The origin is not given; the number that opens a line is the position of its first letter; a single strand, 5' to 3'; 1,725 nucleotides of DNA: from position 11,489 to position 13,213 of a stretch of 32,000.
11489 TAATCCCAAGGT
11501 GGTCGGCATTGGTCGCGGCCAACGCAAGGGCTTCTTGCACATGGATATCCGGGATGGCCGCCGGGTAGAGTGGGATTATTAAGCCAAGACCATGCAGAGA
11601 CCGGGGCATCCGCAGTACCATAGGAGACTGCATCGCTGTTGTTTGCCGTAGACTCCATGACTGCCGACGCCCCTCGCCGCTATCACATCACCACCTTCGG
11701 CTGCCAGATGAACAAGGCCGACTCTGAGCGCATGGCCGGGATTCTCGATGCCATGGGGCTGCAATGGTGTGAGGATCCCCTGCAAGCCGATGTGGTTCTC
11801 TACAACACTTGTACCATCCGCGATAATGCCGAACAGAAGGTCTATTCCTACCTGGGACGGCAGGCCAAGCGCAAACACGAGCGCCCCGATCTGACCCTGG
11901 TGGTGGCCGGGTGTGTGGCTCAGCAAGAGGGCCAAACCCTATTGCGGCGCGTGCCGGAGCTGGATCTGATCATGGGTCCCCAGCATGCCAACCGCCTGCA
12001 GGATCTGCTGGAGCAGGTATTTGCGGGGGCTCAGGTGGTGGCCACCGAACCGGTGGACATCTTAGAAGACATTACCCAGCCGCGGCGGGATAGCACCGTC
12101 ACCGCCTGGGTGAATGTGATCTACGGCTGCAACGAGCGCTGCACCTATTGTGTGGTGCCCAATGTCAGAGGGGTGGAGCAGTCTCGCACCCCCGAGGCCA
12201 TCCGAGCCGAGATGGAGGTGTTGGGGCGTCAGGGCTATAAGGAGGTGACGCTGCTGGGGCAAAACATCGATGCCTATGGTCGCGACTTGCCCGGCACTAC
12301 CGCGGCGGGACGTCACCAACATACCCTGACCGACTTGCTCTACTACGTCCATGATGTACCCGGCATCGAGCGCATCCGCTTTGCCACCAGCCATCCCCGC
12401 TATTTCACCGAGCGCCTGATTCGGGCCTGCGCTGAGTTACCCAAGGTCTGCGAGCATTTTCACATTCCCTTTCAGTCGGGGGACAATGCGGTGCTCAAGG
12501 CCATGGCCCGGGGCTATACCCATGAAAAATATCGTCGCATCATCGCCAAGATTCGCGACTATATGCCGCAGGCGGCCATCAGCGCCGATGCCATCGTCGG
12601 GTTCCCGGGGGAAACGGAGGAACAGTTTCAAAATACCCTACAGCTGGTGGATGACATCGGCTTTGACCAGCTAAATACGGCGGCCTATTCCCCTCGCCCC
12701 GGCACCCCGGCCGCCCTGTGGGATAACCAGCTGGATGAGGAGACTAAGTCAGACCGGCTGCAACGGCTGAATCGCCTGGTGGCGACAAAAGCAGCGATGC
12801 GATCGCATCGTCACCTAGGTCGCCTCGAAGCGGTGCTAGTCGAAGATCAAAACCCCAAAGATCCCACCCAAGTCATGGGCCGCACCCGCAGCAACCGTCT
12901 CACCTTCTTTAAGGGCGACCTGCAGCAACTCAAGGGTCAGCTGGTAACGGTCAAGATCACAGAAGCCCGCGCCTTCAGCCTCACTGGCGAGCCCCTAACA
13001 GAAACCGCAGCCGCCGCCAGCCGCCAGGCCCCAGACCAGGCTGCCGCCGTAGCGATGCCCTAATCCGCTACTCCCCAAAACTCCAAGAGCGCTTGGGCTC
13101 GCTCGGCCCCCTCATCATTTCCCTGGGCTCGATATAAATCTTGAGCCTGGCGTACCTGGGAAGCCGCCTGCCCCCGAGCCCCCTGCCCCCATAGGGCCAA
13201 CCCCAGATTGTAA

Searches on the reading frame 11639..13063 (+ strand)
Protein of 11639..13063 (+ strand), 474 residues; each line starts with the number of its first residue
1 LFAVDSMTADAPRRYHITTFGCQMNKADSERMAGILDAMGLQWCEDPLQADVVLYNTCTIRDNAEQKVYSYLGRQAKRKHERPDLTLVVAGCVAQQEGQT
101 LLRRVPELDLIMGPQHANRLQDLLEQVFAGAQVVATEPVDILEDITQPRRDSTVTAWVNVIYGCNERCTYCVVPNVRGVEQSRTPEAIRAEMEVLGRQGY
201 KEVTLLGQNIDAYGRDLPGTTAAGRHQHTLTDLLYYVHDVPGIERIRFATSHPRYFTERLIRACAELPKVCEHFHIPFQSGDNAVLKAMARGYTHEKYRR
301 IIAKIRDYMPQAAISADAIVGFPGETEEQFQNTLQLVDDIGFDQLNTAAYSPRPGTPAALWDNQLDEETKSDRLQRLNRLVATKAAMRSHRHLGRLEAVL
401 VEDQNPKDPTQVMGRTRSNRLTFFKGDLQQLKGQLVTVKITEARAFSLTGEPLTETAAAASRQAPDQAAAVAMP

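Call 37: search_protein_families(library=pfam, proteins=[window:11639-13063:+], max_evalue=0.001)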
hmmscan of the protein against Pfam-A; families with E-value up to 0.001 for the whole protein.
window:11639-13063:+ (474 aa): 3 families
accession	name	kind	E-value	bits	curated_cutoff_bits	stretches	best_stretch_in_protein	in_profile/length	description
PF00919.26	UPF0004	-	3.9e-31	107.4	27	1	14-113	1-98/98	Uncharacterized protein family UPF0004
PF04055.27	Radical_SAM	-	5.2e-28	98.7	29.5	1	158-337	1-166/166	Radical SAM superfamily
PF01938.26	TRAM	-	1.8e-11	44.1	21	1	394-453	5-61/61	TRAM domain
